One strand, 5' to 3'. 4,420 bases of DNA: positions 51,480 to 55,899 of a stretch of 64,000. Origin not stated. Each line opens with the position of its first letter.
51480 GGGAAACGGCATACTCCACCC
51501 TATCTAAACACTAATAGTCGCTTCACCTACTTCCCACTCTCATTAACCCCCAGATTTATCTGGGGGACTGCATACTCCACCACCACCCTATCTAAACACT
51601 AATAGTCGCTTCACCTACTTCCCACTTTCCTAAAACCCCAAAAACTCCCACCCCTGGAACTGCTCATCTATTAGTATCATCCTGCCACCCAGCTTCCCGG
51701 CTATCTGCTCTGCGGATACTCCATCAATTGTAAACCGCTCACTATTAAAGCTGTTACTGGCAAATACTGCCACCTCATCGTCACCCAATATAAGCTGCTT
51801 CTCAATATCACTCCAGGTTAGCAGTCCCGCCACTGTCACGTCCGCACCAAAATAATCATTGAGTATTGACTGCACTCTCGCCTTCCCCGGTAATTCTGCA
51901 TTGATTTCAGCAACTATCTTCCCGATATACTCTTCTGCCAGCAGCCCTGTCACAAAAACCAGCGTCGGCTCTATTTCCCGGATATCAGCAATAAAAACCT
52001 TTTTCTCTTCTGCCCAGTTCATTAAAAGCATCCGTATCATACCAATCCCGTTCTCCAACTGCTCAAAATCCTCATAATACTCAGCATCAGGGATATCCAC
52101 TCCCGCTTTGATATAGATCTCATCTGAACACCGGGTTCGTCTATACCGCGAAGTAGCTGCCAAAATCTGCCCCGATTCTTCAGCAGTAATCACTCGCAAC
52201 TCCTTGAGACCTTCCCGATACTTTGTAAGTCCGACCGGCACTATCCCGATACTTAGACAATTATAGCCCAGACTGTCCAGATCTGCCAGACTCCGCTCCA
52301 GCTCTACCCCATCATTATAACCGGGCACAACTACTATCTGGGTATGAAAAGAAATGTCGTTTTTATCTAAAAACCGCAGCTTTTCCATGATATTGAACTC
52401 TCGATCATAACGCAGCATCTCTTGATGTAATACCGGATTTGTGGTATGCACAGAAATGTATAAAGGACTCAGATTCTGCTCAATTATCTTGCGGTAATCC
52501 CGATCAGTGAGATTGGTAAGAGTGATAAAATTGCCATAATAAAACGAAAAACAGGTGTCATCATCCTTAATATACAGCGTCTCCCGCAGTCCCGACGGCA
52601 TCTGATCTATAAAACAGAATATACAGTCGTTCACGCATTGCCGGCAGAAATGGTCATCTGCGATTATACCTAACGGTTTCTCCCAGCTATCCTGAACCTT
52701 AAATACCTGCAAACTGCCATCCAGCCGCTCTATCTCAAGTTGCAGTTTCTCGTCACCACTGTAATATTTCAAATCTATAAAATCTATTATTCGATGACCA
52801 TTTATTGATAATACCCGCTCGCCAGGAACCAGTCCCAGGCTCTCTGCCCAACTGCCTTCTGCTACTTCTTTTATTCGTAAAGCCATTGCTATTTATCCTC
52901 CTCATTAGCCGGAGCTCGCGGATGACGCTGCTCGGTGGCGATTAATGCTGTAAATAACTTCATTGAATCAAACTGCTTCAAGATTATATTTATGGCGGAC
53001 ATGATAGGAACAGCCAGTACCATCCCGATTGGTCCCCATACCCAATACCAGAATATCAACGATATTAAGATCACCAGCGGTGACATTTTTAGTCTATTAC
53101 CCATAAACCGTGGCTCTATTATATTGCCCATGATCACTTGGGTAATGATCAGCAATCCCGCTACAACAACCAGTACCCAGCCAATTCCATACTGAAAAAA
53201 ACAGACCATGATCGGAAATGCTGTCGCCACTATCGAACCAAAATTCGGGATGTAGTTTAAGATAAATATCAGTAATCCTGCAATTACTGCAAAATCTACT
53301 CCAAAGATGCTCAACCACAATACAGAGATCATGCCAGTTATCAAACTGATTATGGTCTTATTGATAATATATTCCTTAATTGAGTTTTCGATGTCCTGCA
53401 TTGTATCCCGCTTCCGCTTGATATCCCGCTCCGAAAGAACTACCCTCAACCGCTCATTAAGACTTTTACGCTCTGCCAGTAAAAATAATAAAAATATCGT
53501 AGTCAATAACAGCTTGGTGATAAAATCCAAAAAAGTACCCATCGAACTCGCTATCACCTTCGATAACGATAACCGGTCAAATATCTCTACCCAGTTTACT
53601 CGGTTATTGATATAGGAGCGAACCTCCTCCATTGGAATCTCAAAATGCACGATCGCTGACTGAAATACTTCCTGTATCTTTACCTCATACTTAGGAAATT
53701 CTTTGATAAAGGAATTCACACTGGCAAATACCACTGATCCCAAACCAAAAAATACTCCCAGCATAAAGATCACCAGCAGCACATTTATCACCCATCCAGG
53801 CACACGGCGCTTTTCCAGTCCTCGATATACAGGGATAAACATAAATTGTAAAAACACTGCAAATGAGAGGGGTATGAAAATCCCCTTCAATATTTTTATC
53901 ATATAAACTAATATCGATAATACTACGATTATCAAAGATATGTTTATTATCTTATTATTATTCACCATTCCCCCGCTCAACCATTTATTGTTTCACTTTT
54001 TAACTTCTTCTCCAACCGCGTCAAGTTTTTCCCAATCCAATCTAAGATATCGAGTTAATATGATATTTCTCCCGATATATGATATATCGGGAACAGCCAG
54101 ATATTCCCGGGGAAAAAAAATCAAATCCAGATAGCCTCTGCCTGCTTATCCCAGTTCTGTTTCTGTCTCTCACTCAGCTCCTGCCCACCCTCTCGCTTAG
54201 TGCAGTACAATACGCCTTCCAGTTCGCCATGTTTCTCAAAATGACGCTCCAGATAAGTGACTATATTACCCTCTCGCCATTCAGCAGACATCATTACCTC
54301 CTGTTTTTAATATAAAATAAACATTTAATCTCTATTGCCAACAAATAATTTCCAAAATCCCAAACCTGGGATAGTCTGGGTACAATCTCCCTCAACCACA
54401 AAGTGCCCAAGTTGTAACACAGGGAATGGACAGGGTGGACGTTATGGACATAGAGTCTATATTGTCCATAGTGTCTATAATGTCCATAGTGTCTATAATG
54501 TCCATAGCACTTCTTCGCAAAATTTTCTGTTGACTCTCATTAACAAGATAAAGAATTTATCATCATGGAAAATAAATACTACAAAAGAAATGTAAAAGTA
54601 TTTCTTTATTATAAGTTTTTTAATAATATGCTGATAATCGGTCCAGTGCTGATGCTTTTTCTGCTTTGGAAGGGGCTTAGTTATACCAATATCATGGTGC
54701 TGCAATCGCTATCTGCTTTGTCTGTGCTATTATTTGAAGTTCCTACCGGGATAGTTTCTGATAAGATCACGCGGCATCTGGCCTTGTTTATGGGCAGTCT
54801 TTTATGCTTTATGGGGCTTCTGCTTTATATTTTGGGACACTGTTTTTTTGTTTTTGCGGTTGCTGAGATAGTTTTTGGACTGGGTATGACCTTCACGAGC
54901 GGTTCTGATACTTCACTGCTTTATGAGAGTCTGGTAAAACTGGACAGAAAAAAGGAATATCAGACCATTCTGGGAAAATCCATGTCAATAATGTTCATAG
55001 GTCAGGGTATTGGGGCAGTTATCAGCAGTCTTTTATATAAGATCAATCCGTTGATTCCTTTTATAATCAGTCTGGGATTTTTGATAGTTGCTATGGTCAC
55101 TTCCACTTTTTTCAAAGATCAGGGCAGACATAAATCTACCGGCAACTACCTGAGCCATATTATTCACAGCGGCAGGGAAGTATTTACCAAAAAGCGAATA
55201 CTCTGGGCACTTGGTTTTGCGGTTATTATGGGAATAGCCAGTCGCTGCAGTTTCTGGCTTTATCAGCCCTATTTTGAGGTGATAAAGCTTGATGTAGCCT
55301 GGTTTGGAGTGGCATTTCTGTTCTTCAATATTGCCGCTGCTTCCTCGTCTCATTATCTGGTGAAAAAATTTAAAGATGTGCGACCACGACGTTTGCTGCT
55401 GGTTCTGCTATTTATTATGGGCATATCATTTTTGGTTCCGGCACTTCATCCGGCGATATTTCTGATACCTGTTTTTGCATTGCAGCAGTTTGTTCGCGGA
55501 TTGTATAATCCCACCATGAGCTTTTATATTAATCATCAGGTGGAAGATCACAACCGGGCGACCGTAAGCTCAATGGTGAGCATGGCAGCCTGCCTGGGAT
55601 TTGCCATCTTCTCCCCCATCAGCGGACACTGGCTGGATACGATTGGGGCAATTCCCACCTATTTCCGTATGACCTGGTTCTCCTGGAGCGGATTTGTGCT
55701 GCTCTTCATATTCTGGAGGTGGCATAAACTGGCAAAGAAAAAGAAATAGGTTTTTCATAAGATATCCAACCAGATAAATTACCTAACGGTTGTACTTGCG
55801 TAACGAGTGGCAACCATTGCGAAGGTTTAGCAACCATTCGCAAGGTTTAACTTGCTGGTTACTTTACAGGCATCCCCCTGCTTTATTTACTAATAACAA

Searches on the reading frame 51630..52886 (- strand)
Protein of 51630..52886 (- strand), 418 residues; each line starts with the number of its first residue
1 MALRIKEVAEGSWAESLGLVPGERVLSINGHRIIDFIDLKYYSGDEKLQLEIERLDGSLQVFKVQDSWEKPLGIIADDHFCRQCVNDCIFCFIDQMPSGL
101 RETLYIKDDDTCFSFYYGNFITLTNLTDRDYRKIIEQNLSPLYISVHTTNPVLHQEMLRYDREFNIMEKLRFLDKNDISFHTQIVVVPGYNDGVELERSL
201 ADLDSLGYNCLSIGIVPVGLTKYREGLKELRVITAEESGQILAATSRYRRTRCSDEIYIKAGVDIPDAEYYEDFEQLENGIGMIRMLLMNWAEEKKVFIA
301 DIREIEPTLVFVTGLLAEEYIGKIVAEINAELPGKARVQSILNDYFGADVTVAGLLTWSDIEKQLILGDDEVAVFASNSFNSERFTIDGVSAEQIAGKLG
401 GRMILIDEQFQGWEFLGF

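Call 10: search_protein_families(library=pfam, proteins=[window:51630-52886:-])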
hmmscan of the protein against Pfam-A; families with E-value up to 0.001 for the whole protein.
window:51630-52886:- (418 aa): 4 families
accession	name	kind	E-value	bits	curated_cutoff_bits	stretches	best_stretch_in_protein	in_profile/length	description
PF19238.5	Radical_SAM_2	-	6.4e-55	185.4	26.7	1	71-212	6-150/151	Radical SAM-like domain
PF04459.17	DUF512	-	1.8e-40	138.8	25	1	216-406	1-200/202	Protein of unknown function (DUF512)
PF17820.7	PDZ_6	-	2.1e-07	31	27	1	5-53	2-53/54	PDZ domain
PF04055.27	Radical_SAM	-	0.00047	20.8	29.5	0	124-193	87-157/166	Radical SAM superfamily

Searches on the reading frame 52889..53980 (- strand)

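Call 10: search_protein_families(library=pfam, proteins=[window:52889-53980:-])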
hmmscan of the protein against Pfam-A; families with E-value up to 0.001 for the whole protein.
window:52889-53980:- (363 aa): 1 family
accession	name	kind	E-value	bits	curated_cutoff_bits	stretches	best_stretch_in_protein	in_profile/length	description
PF01594.21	AI-2E_transport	-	1e-55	189.7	34.3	1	14-336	4-325/327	AI-2E family transporter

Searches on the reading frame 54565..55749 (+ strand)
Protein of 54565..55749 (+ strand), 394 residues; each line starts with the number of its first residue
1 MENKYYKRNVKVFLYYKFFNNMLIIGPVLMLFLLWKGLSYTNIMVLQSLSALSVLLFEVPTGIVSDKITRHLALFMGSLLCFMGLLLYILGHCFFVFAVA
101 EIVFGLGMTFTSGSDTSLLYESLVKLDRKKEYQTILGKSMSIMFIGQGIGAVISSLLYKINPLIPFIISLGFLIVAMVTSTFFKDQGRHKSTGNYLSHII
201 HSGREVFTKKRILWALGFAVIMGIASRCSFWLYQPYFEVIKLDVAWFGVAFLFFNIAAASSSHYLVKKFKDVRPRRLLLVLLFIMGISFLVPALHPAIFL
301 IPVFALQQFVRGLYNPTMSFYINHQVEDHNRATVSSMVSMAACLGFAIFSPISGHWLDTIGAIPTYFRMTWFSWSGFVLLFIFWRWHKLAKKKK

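Call 10: search_protein_families(library=pfam, proteins=[window:54565-55749:+])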
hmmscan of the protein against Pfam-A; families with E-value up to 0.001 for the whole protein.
window:54565-55749:+ (394 aa): 1 family
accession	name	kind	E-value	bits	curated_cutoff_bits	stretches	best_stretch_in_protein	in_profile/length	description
PF07690.21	MFS_1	-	6.1e-30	104.8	33.4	2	25-348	15-345/347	Major Facilitator Superfamily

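Call 29: find_encoding_contigs(protein=window:54565-55749:+, flank=3000, max_places=10)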
Protein window:54565-55749:+ (394 aa): 1 contig read that carries it; 1 place shown.
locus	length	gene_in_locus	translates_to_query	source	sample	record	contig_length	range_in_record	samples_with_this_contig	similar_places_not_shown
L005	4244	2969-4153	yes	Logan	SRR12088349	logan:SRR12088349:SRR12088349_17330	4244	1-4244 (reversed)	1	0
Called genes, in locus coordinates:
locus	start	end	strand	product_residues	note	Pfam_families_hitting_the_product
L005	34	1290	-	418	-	PF17820:PDZ_6 (weak), PF19238:Radical_SAM_2, PF04459:DUF512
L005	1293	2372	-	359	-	PF01594:AI-2E_transport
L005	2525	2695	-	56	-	-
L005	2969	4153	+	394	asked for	PF07690:MFS_1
